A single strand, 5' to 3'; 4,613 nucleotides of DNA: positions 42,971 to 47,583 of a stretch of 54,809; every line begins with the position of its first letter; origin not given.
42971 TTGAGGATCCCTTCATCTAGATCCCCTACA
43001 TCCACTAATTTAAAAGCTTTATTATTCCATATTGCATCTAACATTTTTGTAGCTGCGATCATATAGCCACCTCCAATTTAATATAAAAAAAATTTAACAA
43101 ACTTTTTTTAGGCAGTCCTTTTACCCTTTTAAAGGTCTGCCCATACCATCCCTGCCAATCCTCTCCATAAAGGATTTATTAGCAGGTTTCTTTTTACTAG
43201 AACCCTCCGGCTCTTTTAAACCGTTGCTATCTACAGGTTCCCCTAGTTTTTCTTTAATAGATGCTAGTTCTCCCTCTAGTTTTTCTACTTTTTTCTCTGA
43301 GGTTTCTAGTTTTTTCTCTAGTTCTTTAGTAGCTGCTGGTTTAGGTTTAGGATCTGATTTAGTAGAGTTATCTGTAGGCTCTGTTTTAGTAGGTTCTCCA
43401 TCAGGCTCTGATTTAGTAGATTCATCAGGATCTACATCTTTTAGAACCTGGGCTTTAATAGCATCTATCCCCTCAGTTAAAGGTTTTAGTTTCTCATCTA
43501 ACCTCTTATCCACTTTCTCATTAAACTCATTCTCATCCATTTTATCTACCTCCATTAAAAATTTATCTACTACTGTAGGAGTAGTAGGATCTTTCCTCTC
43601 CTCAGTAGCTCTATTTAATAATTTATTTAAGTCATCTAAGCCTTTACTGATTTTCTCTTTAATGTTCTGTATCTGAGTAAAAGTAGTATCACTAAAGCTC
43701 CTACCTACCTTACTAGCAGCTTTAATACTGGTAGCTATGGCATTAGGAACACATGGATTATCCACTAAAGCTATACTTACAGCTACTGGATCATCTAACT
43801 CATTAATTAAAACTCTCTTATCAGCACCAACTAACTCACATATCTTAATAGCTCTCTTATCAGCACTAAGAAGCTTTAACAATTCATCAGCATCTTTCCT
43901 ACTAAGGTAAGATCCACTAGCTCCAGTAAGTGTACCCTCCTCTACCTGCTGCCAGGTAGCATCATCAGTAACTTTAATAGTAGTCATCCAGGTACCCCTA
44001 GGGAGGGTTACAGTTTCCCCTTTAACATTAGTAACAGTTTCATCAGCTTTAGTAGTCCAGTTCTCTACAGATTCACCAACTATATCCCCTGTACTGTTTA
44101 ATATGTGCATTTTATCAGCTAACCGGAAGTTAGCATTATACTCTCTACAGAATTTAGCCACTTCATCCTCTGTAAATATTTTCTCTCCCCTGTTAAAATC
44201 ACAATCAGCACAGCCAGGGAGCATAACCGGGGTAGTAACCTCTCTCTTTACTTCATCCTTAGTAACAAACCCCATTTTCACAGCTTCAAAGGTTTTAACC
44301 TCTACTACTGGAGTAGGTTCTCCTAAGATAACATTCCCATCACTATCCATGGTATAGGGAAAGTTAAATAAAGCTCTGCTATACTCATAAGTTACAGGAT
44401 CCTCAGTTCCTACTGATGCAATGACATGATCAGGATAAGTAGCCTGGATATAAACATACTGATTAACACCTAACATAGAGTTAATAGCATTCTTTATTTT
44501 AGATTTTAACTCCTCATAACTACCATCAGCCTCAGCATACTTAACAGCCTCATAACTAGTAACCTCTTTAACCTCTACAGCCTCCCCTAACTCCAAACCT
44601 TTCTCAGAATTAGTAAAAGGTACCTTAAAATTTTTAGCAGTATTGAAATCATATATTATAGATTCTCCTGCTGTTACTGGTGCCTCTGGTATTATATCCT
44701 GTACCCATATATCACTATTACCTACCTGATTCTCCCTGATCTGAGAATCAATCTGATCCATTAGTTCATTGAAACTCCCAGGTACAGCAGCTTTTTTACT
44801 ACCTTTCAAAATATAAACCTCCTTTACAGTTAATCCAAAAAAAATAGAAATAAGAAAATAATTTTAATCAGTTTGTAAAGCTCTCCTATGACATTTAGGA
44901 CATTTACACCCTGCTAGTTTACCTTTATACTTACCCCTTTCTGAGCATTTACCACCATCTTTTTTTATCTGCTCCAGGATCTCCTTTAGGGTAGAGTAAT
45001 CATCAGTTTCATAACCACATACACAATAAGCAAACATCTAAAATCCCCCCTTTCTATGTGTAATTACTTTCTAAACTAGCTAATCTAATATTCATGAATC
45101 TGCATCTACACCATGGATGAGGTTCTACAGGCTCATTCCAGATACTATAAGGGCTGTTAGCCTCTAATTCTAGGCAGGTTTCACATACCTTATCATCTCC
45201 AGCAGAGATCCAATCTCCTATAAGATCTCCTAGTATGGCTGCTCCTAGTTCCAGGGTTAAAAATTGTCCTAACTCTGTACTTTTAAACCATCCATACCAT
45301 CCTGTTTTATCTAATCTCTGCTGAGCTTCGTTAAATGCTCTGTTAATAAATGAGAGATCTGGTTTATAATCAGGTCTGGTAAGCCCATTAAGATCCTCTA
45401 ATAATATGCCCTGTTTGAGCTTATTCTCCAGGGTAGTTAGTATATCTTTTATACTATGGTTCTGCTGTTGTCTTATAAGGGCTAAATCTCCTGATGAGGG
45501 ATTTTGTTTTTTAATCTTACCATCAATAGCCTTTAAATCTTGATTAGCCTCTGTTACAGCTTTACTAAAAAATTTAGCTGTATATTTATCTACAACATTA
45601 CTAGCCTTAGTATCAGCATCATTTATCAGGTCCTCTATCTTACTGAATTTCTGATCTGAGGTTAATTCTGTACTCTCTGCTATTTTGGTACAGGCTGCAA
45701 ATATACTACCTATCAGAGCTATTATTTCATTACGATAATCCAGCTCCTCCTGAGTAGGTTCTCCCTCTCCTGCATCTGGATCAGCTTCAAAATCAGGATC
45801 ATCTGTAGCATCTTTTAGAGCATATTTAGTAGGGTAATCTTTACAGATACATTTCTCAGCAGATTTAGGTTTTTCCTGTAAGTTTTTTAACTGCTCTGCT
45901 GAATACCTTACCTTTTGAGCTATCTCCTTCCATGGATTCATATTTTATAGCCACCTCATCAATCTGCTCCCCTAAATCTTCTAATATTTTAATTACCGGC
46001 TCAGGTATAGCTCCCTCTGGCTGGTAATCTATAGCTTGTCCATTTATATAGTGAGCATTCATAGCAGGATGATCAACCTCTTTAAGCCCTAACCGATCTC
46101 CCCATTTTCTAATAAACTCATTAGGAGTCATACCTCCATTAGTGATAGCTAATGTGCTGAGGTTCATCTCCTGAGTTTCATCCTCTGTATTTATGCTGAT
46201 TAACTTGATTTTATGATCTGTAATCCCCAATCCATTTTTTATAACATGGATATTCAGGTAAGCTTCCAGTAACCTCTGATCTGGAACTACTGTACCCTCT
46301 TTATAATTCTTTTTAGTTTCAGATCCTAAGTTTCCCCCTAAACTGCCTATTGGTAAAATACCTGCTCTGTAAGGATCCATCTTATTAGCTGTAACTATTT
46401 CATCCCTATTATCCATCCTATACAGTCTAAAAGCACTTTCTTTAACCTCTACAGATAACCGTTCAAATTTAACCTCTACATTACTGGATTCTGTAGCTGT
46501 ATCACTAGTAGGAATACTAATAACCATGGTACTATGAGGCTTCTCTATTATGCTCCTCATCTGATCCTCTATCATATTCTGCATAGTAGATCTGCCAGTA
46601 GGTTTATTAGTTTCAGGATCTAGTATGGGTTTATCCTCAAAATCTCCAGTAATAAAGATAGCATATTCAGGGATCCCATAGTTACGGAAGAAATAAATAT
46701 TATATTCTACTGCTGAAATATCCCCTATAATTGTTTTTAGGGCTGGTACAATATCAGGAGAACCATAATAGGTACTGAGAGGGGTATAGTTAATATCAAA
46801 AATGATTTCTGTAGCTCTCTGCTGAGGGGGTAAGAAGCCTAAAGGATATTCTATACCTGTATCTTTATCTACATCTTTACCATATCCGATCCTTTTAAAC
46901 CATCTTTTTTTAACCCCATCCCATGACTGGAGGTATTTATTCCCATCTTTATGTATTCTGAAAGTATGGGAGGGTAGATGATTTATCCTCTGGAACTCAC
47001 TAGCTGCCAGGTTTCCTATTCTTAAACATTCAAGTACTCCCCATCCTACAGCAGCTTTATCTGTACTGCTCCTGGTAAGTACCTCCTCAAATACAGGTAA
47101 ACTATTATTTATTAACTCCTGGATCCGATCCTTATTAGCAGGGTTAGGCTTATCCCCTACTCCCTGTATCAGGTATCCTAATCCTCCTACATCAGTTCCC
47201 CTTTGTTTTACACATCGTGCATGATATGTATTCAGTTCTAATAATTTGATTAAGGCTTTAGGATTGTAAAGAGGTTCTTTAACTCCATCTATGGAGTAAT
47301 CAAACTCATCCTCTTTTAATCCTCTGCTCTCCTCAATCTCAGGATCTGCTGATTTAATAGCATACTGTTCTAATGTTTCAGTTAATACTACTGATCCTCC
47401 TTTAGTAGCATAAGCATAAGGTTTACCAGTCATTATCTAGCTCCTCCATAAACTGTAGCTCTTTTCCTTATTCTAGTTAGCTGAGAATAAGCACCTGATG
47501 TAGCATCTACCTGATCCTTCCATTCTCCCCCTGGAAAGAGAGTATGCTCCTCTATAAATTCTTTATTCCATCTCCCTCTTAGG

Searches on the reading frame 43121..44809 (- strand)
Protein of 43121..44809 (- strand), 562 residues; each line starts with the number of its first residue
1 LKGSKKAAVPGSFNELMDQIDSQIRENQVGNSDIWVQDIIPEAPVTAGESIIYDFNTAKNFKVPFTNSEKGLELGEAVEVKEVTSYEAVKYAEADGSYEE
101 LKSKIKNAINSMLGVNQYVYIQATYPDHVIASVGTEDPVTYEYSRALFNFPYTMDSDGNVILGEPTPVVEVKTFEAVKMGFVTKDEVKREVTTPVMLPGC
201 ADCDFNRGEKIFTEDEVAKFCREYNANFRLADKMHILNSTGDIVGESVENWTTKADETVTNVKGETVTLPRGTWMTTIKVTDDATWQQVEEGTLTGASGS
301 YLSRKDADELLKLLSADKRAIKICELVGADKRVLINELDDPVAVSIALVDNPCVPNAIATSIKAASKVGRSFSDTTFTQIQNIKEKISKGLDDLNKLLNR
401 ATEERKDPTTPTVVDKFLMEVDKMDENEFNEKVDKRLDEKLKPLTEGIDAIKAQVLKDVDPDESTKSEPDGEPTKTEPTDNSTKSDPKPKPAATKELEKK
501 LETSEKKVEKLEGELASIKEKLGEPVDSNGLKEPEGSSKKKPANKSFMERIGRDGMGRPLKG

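Call 75: search_protein_families(library=pfam, proteins=[window:43121-44809:-], max_evalue=0.01)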
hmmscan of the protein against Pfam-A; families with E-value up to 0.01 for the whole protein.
window:43121-44809:- (562 aa): 2 families
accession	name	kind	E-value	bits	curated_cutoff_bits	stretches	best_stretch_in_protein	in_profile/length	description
PF14550.11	Peptidase_S78_2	-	9.8e-18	64.8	24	1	181-298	5-117/126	Putative phage serine protease XkdF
PF23991.1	DUF7310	-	0.0033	18.3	40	0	489-524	27-62/83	Coiled-coil region of unknown function (DUF7310)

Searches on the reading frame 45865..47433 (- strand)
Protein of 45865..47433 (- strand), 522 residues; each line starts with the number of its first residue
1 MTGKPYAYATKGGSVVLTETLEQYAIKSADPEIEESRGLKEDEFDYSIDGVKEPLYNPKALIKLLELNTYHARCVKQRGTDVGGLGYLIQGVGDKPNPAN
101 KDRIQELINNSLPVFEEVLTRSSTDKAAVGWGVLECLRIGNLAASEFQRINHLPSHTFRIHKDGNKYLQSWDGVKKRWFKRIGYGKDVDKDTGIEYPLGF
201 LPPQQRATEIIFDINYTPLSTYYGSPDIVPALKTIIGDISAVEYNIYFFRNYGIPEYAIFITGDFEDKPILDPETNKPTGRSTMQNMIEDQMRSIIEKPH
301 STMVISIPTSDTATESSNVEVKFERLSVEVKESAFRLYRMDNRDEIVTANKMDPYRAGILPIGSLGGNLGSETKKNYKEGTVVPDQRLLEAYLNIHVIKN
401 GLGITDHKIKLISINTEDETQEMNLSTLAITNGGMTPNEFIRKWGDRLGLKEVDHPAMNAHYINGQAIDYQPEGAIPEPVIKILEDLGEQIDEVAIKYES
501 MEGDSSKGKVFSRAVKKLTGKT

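Call 75: search_protein_families(library=pfam, proteins=[window:45865-47433:-], max_evalue=0.01)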
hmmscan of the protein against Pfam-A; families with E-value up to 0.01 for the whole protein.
window:45865-47433:- (522 aa): 1 family
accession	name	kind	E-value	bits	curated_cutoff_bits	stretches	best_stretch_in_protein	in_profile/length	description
PF04860.17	Phage_portal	-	6.5e-08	32.6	39.1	1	181-440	96-316/321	Phage portal protein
